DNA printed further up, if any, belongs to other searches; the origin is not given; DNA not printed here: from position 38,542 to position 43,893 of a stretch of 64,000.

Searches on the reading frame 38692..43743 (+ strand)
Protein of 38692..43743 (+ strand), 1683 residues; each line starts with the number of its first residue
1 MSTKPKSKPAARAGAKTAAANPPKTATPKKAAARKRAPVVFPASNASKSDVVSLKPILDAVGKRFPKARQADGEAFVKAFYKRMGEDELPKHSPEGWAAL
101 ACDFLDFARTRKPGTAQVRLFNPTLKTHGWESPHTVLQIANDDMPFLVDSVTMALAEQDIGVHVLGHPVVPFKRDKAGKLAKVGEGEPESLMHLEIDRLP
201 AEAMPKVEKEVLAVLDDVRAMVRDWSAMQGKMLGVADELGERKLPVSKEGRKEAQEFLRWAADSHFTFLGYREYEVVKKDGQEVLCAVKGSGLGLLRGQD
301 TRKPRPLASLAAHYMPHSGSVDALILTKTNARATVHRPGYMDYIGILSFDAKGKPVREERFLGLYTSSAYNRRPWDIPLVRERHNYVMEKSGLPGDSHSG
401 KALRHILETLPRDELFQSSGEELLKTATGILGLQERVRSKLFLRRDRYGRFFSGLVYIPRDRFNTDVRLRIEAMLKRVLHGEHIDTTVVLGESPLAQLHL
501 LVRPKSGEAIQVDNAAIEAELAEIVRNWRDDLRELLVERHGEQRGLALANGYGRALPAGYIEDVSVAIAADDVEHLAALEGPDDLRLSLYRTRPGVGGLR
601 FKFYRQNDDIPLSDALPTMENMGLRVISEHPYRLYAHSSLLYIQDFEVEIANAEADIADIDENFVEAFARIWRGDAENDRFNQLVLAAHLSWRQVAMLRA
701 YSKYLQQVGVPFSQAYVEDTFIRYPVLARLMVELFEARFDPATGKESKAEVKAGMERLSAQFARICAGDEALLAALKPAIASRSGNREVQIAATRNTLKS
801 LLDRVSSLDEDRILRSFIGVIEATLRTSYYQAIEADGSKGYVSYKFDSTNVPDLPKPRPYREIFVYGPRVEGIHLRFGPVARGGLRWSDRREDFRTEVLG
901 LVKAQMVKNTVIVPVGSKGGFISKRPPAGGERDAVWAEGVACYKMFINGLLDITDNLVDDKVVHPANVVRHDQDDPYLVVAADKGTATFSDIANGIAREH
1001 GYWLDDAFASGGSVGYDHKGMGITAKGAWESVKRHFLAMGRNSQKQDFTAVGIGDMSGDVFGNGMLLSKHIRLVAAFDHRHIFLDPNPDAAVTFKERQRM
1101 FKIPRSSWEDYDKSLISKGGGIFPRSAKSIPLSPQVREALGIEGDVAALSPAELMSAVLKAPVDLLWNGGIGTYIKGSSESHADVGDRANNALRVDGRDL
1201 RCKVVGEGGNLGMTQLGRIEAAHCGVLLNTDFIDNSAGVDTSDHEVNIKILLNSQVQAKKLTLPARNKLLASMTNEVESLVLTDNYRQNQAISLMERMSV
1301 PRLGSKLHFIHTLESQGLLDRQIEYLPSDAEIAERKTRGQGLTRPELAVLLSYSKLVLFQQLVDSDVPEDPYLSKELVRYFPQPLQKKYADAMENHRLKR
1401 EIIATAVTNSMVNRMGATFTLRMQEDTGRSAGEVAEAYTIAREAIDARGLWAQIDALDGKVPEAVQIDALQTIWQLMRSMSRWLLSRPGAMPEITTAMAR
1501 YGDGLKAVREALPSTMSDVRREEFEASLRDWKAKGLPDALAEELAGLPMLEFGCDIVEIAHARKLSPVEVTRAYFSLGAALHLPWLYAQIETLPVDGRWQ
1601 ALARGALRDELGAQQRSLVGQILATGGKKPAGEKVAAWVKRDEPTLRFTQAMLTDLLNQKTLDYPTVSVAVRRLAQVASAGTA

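Call 103: search_protein_families(library=pfam, proteins=[window:38692-43743:+], max_evalue=0.00001)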
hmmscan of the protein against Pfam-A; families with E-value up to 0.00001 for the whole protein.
window:38692-43743:+ (1683 aa): 8 families
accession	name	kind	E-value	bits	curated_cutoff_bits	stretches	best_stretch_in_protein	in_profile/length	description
PF05088.18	Bac_GDH_CD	-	1.4e-264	878.6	22.8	1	798-1294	2-496/497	Bacterial NAD-glutamate dehydrogenase, catalytic domain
PF21074.2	GDH_C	-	9.7e-119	396.9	26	1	1339-1675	1-338/339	Glutamate dehydrogenase, C-terminal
PF21075.3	GDH_ACT1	-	2.2e-42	144.7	23.7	1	76-209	1-142/144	Glutamate dehydrogenase, ACT1 domain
PF21078.2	GDH_HM3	-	2.9e-31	107.8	24.6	1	676-741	1-66/66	Glutamate dehydrogenase, helical motif 3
PF21076.3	GDH_ACT2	-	3.7e-31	108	22.8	1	440-528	1-89/90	Glutamate dehydrogenase, ACT2 domain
PF21073.2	GDH_HM1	-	8.8e-24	83.6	21.2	1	377-436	1-60/60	Glutamate dehydrogenase, helical motif 1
PF21077.3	GDH_ACT3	-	9.3e-20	70.6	22.2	1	584-659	1-79/80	Glutamate dehydrogenase, ACT3 domain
PF21079.2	GDH_HM2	-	7.1e-15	55.1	21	1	536-579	2-45/45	Glutamate dehydrogenase, helical motif 2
